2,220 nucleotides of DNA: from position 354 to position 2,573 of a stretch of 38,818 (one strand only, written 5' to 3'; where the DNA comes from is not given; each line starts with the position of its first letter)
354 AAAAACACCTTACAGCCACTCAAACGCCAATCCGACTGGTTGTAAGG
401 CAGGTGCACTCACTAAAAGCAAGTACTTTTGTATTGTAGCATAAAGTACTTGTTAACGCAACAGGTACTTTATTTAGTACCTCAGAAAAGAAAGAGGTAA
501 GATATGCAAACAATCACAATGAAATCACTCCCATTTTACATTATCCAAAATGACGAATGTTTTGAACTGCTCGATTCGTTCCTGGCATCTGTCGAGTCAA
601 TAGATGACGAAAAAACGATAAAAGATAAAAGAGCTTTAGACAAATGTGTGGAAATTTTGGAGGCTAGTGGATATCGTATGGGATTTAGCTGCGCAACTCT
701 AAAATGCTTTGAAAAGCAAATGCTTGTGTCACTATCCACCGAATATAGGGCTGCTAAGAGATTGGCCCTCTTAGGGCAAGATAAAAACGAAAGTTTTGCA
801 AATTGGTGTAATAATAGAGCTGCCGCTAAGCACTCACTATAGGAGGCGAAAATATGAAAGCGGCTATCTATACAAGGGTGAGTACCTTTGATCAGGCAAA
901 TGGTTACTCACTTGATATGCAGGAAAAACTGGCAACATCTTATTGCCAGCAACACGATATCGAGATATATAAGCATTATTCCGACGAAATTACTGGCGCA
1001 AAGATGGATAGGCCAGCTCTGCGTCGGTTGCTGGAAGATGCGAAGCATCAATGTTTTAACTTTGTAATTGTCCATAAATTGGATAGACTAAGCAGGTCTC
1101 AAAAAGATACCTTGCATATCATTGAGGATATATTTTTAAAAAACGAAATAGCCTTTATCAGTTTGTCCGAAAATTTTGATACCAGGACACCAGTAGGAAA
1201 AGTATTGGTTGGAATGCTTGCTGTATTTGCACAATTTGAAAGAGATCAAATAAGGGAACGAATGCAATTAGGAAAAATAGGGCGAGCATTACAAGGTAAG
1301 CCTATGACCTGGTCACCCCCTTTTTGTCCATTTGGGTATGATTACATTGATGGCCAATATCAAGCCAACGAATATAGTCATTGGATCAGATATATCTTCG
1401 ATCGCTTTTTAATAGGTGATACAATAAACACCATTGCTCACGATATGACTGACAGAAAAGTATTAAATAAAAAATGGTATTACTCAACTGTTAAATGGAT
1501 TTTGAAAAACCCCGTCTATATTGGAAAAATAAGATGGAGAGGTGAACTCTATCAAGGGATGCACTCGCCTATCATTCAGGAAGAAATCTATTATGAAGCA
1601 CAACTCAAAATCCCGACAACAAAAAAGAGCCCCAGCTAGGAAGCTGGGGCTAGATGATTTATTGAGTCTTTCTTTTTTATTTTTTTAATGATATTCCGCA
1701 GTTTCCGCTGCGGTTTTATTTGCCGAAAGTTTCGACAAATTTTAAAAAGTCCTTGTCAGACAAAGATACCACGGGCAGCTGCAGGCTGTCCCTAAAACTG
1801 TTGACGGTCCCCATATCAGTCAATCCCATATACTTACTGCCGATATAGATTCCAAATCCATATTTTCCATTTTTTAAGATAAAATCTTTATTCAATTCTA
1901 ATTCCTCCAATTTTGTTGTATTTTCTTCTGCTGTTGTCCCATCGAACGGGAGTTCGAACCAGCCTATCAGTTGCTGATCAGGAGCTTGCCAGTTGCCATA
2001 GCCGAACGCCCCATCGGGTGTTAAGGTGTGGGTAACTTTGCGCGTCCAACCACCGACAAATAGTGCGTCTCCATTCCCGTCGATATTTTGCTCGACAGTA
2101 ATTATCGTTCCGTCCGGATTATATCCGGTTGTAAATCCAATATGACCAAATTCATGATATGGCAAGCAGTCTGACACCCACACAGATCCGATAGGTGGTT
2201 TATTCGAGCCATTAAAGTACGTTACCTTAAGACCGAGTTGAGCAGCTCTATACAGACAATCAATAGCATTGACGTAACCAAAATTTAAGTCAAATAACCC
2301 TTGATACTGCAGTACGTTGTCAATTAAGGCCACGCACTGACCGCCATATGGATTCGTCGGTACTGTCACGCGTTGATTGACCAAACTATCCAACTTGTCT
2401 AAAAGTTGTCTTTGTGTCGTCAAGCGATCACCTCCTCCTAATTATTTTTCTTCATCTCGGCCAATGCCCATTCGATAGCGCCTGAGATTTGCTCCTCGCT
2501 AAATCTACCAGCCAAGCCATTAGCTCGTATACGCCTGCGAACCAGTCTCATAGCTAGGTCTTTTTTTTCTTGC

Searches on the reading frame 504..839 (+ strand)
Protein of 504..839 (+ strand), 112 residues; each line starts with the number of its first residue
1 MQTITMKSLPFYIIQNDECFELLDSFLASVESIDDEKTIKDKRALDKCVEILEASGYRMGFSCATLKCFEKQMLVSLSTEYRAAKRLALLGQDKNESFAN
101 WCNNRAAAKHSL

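Call 8: search_protein_families(library=pfam, proteins=[window:504-839:+], max_evalue=0.01)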
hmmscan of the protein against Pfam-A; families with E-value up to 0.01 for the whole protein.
window:504-839:+ (112 aa): 0 families

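Call 9: search_protein_families(library=phrogs, proteins=[window:504-839:+], max_evalue=0.01)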
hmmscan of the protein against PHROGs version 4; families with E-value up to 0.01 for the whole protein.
window:504-839:+ (112 aa): 0 families

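Call 15: search_protein_families(library=ncbifam, proteins=[window:504-839:+], max_evalue=0.1)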
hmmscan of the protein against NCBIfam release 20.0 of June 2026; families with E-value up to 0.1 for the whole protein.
window:504-839:+ (112 aa): 0 families

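Call 16: search_protein_families(library=padloc, proteins=[window:504-839:+], max_evalue=0.1)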
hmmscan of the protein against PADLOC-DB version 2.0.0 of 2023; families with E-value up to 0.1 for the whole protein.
window:504-839:+ (112 aa): 0 families

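Call 77: search_solved_structures(query=window:504-839:+, max_evalue=10)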
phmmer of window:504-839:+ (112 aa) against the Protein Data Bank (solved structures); distinct sequences matched with E-value up to 10: 0.

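Call 88: predict_structure(protein=window:504-839:+)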
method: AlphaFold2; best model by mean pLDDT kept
length: 112 residues; sequences in the alignment: 1
mean_pLDDT: 46.6   pTM: 0.37
mean pLDDT of the five models: 46.6, 45.5, 45.2, 44.3, 42.2
residues with pLDDT >= 90: 0; 70-90: 0; 50-70: 42; < 50: 70
segments of 3 or more residues with pLDDT < 50: 1-15, 36-40, 55-60, 72-103, 105-112
pLDDT, mean of each block of 10 residues (from residue 1): 28 48 58 52 52 48 54 44 44 44 44 29
secondary structure, 60 per line:
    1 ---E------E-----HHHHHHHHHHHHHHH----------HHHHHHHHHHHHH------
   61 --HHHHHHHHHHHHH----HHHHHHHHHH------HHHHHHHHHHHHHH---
elements in order: H17-31 H42-54 H63-75 H80-89 H96-109

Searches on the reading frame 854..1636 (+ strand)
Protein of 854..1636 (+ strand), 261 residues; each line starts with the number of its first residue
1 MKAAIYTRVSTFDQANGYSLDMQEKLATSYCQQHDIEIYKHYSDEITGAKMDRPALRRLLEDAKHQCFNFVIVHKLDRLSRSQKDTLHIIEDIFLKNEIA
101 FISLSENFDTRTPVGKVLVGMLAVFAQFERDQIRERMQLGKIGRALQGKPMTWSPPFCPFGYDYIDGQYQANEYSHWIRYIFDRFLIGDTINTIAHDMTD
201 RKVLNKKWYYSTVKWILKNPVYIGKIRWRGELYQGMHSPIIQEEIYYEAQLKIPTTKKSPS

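Call 8: search_protein_families(library=pfam, proteins=[window:854-1636:+], max_evalue=0.01)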
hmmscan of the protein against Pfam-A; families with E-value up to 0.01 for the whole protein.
window:854-1636:+ (261 aa): 2 families
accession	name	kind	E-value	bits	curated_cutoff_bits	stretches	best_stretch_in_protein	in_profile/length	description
PF00239.26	Resolvase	-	2.4e-38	132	23.3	1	3-149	1-144/145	Resolvase, N terminal domain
PF07508.19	Recombinase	-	2.7e-17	63.3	21.1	1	173-253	2-99/102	Recombinase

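Call 9: search_protein_families(library=phrogs, proteins=[window:854-1636:+], max_evalue=0.01)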
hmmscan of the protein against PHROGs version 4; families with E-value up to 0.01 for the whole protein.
window:854-1636:+ (261 aa): 4 families
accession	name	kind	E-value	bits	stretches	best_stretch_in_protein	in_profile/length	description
phrog_95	-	integration and excision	4.1e-90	304.2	1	1-258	88-360/651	integrase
phrog_125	-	DNA, RNA and nucleotide metabolism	3.5e-43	149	1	1-230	20-213/254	DNA invertase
phrog_6620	-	integration and excision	9.2e-07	29.6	1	2-90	57-142/201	transposase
phrog_7701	-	DNA, RNA and nucleotide metabolism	0.0015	19.9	1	158-252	4-84/137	DNA invertase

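Call 15: search_protein_families(library=ncbifam, proteins=[window:854-1636:+], max_evalue=0.1)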
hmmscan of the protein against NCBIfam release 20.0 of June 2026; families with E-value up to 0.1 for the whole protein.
window:854-1636:+ (261 aa): 7 families
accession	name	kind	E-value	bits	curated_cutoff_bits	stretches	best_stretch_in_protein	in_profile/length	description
NF047343.1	SCCmet_CcrB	equivalog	3.3e-42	144.9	900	1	3-228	9-238/542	cassette chromosome recombinase CcrB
NF047347.1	SCCmet_CcrC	equivalog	6.3e-31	107.5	900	1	2-228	4-240/558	cassette chromosome recombinase CcrC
NF047344.1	SCCmet_CcrA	equivalog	2.1e-27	96.4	700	1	2-251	2-246/442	cassette chromosome recombinase CcrA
NF041201.1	recomb_XisF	equivalog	4.9e-27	95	375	1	6-255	4-277/465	fdxN element excision recombinase XisF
NF033518.0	transpos_IS607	equivalog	1.7e-10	40.7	110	1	2-88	55-139/187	IS607 family transposase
NF049883.1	resolv_YneB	equivalog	2.9e-10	39.9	175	1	2-127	1-125/211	YneB family resolvase-like protein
NF009949.0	PRK13413.1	equivalog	3.9e-07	30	272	1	6-138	5-132/203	master DNA invertase Mpi family serine-type recombinase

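Call 16: search_protein_families(library=padloc, proteins=[window:854-1636:+], max_evalue=0.1)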
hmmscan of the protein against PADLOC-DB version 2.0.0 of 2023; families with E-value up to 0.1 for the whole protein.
window:854-1636:+ (261 aa): 0 families

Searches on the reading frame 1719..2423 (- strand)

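Call 8: search_protein_families(library=pfam, proteins=[window:1719-2423:-], max_evalue=0.01)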
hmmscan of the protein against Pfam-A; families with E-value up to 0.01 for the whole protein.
window:1719-2423:- (235 aa): 1 family
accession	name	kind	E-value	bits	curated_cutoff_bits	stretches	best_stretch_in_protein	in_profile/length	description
PF05257.22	CHAP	-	1.7e-08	35.3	26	1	24-113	6-81/81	CHAP domain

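Call 9: search_protein_families(library=phrogs, proteins=[window:1719-2423:-], max_evalue=0.01)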
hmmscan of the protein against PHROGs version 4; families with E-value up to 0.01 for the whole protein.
window:1719-2423:- (235 aa): 4 families
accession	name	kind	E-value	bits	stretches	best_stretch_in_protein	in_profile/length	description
phrog_8577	-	lysis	2.5e-70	238.8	1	1-174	1-172/453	endolysin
phrog_1309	-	lysis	1.5e-15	58.5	1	1-179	166-324/410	endolysin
phrog_635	-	lysis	2.3e-07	31.1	1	4-120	7-120/463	endolysin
phrog_7887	-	lysis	0.0034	18.1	1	1-118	1-115/238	endolysin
